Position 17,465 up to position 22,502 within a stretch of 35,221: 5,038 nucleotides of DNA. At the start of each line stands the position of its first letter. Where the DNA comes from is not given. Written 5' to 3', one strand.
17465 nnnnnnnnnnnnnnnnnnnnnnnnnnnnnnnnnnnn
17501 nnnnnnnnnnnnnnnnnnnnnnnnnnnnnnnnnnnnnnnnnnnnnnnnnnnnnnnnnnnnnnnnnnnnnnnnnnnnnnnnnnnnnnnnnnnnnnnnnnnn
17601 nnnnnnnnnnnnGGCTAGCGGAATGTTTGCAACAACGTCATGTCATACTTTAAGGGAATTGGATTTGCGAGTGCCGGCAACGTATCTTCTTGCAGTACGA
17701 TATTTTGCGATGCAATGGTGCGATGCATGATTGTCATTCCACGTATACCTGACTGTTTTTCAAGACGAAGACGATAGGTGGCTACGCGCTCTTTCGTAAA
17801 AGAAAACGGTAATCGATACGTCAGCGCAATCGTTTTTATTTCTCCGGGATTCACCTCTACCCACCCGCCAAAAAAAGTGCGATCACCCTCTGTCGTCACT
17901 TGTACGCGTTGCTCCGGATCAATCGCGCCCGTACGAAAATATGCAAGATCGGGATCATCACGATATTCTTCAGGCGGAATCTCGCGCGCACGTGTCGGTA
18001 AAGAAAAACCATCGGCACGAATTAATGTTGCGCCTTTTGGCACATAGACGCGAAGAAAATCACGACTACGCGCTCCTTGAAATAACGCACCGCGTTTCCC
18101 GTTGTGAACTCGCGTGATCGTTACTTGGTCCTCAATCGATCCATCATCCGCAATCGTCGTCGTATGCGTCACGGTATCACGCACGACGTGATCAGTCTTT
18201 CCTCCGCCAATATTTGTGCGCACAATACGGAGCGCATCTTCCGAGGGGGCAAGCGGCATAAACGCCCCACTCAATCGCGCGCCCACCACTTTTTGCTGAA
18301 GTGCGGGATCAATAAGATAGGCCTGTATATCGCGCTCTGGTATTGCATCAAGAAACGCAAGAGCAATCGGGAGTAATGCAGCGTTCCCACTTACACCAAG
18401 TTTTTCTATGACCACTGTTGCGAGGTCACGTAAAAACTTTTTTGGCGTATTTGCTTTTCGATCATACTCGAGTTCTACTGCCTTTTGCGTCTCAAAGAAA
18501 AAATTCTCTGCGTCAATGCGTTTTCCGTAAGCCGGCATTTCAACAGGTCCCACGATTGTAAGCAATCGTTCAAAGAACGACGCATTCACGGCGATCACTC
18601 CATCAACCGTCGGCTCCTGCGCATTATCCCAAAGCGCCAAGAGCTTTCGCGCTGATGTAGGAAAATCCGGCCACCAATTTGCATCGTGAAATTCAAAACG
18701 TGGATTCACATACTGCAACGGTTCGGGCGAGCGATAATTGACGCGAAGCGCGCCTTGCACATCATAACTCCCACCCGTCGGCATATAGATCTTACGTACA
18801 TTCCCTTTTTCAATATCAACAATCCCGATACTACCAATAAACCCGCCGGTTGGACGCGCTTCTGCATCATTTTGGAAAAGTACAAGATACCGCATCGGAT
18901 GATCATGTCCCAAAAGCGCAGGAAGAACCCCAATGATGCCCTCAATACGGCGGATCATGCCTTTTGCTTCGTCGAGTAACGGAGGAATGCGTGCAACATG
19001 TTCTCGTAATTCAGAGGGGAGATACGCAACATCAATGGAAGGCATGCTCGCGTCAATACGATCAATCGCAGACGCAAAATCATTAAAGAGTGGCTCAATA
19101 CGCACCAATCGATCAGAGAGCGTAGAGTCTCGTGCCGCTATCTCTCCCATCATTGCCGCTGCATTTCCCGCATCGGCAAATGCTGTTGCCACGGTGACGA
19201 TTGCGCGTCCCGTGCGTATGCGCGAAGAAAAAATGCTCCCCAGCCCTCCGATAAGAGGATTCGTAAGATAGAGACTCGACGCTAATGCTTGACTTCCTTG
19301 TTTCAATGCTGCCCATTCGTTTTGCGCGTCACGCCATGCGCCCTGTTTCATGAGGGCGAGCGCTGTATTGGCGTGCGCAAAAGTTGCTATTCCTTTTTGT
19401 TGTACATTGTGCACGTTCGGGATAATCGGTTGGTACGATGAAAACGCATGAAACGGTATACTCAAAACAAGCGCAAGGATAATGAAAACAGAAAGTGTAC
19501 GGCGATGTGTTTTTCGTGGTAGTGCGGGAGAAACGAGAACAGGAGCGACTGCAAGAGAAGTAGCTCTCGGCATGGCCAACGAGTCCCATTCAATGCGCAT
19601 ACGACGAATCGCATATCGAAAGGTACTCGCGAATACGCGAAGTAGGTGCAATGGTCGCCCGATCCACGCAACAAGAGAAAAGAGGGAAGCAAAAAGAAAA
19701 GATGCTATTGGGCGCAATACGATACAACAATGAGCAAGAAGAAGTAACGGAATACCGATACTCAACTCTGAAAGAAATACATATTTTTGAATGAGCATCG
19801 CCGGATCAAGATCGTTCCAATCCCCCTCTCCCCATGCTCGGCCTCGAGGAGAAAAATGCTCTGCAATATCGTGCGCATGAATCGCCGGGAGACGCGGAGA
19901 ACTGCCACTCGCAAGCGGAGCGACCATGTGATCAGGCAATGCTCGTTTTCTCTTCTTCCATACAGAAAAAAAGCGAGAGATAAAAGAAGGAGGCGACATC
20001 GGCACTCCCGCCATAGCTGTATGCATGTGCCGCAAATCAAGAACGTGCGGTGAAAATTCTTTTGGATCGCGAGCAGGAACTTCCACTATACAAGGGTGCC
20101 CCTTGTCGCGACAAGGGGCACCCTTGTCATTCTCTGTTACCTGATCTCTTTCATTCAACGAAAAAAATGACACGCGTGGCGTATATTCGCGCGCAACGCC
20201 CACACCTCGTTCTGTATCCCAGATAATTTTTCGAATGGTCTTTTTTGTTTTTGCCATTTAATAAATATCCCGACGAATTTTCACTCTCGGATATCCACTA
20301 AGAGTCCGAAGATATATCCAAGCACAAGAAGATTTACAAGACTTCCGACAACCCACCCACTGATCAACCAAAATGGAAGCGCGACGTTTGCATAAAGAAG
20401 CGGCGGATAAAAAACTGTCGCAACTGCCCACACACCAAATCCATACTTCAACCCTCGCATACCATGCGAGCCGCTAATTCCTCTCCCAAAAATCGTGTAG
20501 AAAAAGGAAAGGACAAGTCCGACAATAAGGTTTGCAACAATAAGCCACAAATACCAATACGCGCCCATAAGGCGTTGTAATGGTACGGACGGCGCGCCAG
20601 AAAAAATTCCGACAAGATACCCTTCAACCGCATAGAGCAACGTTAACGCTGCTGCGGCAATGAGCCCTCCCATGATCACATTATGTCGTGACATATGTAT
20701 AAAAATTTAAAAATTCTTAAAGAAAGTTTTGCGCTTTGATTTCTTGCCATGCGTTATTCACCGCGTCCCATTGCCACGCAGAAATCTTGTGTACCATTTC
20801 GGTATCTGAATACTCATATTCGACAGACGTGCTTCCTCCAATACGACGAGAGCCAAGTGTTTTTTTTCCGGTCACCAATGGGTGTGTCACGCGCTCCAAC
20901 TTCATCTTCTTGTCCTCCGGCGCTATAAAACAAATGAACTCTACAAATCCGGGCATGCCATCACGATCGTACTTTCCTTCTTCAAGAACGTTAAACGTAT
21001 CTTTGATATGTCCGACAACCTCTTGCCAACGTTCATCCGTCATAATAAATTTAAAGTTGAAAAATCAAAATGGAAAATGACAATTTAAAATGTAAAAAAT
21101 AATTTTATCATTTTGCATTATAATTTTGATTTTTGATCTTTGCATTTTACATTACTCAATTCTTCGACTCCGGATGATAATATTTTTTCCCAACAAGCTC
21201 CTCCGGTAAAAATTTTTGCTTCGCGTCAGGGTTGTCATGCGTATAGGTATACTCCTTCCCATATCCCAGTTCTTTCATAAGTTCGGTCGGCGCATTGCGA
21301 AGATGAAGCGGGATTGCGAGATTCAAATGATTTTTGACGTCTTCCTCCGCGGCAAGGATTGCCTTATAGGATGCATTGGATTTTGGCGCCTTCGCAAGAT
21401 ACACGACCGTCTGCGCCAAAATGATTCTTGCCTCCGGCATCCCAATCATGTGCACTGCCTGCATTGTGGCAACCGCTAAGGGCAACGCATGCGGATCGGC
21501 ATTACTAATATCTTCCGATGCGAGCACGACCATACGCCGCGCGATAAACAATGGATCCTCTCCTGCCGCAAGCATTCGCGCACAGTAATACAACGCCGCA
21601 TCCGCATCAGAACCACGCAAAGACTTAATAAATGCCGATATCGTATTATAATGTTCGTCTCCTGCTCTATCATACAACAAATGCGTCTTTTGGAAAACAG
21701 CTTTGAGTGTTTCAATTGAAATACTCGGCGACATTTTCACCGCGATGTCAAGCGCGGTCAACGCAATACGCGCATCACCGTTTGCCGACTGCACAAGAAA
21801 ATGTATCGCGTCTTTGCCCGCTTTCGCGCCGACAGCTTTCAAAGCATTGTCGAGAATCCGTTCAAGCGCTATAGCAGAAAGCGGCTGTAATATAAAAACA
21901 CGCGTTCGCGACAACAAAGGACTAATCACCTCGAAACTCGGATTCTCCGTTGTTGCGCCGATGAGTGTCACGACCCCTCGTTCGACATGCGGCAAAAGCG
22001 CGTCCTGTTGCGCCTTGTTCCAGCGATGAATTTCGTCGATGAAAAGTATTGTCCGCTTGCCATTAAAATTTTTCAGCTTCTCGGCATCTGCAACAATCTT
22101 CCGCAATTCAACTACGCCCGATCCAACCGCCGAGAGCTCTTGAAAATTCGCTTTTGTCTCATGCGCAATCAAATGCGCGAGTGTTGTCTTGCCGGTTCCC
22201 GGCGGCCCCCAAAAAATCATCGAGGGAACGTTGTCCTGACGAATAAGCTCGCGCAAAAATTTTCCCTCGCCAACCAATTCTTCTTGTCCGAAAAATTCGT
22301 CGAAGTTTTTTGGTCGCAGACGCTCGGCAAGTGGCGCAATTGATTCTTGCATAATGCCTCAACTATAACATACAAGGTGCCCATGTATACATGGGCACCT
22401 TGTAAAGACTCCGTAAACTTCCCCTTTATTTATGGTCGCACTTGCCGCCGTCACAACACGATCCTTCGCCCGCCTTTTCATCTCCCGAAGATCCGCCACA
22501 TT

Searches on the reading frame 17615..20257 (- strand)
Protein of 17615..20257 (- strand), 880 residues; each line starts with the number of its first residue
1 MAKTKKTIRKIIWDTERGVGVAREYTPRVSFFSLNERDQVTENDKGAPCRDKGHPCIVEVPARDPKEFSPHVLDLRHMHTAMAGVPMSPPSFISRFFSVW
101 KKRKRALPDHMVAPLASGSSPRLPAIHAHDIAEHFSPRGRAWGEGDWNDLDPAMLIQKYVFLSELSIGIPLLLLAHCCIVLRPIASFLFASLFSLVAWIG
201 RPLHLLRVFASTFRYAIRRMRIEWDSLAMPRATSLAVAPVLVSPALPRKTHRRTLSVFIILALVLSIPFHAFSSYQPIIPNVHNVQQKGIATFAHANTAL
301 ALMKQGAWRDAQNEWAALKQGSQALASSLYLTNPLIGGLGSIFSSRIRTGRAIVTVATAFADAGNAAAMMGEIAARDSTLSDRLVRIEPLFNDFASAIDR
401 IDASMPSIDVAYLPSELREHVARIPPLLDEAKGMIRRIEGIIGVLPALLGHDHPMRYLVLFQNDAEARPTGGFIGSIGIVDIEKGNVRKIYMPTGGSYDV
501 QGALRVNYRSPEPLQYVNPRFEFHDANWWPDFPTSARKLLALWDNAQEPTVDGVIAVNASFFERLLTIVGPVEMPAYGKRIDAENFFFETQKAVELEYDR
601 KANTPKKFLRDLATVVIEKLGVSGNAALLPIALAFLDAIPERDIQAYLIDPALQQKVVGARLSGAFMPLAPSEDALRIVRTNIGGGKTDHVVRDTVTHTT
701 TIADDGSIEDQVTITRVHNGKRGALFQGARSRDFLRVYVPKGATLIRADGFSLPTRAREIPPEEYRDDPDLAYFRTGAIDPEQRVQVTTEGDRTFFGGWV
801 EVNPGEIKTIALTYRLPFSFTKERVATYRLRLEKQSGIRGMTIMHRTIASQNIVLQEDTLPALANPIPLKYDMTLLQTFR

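Call 42: search_protein_families(library=pfam, proteins=[window:17615-20257:-], max_evalue=0.00001)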
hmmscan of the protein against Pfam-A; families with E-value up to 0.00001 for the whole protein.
window:17615-20257:- (880 aa): 1 family
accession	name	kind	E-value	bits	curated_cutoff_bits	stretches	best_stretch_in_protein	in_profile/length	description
PF13196.11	DUF4012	-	8.2e-30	104.6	28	1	453-587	2-136/144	Protein of unknown function (DUF4012)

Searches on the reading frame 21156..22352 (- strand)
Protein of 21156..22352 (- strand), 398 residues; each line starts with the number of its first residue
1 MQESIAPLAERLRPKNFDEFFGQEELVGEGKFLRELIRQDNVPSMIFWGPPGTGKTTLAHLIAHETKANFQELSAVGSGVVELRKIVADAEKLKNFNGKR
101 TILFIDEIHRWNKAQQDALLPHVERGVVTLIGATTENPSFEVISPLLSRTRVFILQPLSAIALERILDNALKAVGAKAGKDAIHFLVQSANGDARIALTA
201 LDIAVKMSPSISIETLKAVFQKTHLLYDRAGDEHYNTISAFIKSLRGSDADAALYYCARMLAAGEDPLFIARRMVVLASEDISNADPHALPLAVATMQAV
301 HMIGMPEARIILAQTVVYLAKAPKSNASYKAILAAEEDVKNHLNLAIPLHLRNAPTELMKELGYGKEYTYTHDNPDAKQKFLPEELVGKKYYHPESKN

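Call 42: search_protein_families(library=pfam, proteins=[window:21156-22352:-], max_evalue=0.00001)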
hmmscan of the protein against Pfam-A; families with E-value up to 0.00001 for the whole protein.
window:21156-22352:- (398 aa): 5 families
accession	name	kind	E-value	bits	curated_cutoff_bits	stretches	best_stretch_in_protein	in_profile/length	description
PF12002.13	MgsA_C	-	1.7e-64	217.2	27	1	247-397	1-153/167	MgsA AAA+ ATPase C terminal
PF16193.11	AAA_assoc_2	-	1e-22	80.6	34.3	1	178-246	7-81/81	AAA C-terminal domain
PF00004.35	AAA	-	1.1e-17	65.2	21.2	1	45-155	1-128/131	ATPase family associated with various cellular activities (AAA)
PF05496.18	RuvB_N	-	6.9e-17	62.1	27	1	12-130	1-115/159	Holliday junction DNA helicase RuvB P-loop domain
PF07728.20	AAA_5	-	1.4e-06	28.8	22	0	45-131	2-98/139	AAA domain (dynein-related subfamily)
